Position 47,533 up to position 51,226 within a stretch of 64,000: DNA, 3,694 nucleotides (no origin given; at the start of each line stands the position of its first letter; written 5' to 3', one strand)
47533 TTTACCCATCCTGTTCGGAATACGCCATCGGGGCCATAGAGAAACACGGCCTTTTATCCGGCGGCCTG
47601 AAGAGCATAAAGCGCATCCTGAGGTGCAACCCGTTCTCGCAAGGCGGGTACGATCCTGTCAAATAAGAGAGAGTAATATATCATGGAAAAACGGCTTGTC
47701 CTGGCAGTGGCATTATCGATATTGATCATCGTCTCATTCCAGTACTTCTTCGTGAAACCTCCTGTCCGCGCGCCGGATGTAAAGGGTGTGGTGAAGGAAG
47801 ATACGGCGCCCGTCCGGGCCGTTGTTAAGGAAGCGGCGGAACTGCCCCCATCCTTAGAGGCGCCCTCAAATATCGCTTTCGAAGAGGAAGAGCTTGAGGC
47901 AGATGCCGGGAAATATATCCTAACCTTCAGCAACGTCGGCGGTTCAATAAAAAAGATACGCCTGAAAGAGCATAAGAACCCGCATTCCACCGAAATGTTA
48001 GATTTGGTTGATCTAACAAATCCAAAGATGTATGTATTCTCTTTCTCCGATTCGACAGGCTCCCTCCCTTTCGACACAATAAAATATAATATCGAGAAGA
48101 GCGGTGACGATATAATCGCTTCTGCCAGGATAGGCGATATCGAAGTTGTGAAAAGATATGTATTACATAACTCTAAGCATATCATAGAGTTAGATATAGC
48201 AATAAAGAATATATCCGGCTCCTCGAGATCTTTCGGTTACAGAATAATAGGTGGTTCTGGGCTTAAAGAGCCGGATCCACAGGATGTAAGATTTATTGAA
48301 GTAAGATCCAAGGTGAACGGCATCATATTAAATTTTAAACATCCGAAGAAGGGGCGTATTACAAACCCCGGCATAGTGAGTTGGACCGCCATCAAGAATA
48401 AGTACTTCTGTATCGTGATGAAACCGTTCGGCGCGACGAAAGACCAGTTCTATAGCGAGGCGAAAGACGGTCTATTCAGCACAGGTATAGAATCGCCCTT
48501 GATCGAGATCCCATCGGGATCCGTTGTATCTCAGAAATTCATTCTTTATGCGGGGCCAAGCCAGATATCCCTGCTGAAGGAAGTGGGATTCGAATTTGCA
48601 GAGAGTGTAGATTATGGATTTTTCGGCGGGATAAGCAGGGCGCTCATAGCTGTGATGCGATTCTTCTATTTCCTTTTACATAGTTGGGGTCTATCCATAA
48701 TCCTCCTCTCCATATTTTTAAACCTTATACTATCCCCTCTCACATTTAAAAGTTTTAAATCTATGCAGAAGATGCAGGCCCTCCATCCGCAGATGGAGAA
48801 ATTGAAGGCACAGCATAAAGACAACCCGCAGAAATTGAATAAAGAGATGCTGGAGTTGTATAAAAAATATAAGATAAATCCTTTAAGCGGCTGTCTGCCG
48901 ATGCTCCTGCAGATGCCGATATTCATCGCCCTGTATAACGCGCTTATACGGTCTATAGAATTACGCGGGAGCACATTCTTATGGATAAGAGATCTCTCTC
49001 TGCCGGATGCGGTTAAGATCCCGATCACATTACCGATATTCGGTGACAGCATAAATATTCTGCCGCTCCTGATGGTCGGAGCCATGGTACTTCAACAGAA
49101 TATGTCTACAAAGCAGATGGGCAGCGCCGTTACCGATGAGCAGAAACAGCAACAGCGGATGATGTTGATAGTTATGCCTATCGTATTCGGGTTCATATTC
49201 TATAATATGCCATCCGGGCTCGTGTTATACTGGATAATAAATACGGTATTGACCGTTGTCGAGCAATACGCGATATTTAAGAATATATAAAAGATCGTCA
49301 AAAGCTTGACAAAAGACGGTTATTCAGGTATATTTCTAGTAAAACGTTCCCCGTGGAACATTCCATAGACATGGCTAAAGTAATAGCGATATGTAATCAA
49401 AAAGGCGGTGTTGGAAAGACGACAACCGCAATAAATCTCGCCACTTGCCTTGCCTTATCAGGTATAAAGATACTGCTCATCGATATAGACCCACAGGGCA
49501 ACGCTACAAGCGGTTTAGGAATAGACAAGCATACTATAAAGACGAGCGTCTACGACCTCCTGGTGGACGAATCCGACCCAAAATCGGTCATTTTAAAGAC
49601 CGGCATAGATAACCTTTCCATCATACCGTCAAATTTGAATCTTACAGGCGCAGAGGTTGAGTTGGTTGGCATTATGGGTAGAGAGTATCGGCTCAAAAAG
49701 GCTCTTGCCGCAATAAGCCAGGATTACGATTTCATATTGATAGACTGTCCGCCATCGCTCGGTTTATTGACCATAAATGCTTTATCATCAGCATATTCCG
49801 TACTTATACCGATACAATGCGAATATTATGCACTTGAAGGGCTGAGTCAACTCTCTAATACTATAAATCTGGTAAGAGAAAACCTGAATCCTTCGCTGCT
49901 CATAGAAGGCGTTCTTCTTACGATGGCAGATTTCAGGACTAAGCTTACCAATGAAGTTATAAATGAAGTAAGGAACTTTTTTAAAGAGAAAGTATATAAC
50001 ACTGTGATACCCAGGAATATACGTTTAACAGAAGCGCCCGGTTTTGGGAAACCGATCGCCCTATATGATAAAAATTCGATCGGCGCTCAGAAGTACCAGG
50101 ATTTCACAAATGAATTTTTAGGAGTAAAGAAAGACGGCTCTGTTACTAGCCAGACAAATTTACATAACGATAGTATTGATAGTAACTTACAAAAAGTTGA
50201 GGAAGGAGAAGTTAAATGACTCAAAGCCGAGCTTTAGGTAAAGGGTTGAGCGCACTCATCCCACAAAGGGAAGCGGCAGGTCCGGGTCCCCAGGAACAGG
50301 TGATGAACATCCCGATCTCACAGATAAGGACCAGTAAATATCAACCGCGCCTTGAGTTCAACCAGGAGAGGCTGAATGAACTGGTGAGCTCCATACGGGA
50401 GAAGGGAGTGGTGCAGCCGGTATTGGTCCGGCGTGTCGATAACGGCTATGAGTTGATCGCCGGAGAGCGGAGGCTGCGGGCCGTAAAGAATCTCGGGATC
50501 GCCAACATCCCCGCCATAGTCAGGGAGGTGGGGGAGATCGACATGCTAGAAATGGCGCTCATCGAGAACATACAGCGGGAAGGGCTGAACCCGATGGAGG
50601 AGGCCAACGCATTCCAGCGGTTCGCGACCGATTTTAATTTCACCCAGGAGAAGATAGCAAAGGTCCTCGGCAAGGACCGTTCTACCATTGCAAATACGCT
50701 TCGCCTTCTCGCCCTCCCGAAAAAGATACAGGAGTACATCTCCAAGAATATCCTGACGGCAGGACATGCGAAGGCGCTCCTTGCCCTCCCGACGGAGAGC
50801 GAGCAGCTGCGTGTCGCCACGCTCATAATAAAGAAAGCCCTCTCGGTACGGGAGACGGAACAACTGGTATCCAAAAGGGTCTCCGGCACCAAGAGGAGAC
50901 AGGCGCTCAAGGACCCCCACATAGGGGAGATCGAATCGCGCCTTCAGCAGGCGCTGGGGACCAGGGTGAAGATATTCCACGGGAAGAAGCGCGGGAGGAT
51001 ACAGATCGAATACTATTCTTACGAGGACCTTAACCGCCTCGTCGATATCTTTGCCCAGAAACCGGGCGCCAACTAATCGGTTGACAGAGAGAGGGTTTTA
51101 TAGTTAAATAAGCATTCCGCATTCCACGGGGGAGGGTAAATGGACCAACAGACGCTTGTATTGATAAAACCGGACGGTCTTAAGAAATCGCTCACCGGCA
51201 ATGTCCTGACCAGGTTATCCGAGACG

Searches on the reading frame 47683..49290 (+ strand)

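Call 85: search_protein_families(library=pfam, proteins=[window:47683-49290:+], max_evalue=0.001)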
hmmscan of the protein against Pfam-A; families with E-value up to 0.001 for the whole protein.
window:47683-49290:+ (535 aa): 2 families
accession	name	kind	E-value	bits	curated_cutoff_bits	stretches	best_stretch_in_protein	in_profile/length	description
PF02096.25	60KD_IMP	-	4.5e-59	199.5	35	1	335-531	1-161/163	60Kd inner membrane protein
PF14849.12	YidC_periplas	-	5.4e-19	69.6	24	1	76-322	7-281/283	YidC periplasmic domain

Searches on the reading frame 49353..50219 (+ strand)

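Call 85: search_protein_families(library=pfam, proteins=[window:49353-50219:+], max_evalue=0.001)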
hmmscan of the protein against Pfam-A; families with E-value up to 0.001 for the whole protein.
window:49353-50219:+ (288 aa): 7 families
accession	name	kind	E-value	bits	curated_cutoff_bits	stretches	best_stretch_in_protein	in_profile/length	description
PF13614.12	AAA_31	-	6.3e-71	238.4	27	1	8-183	1-176/177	AAA domain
PF01656.29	CbiA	-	2.9e-28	98.8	25.4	1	11-235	1-125/125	CobQ/CobB/MinD/ParA nucleotide binding domain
PF09140.17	MipZ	-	3.5e-13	49.9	20.7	2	10-48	2-40/262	ATPase MipZ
PF10609.15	ParA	-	4.6e-11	43.1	27.1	1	8-142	3-129/246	NUBPL iron-transfer P-loop NTPase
PF06564.18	CBP_BcsQ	-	2.3e-08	34.3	21.3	1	10-249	3-227/234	Cellulose biosynthesis protein BcsQ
PF00142.24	Fer4_NifH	-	4.9e-08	33.2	25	1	16-259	7-248/271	4Fe-4S iron sulfur cluster binding proteins, NifH/frxC family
PF02374.21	ArsA_ATPase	-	1.1e-06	28.5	24.3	1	15-80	7-73/305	Anion-transporting ATPase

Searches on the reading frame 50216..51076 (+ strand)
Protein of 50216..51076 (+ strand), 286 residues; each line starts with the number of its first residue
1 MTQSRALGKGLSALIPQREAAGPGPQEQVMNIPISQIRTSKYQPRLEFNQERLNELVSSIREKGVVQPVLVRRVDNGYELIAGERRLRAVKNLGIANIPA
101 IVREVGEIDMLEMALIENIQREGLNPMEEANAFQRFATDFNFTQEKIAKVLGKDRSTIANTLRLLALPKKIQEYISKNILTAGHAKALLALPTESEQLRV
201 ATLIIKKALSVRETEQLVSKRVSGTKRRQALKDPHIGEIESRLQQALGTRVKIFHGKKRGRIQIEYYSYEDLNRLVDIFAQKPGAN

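Call 85: search_protein_families(library=pfam, proteins=[window:50216-51076:+], max_evalue=0.001)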
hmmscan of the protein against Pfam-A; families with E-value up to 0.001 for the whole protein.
window:50216-51076:+ (286 aa): 4 families
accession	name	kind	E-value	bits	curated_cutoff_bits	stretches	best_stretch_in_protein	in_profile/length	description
PF17762.8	HTH_ParB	-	3.7e-36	123.8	22.6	1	122-220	1-99/102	ParB HTH domain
PF02195.25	ParB_N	-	1.5e-33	115.1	26.3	1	27-120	1-95/95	ParB N-terminal domain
PF23552.2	ParB_C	-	2.6e-10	40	23.8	1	232-277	1-47/50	ParB dimerisation domain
PF20432.4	Xre-like-HTH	-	0.00081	20.1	25.8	0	130-162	12-43/63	Antitoxin Xre-like helix-turn-helix domain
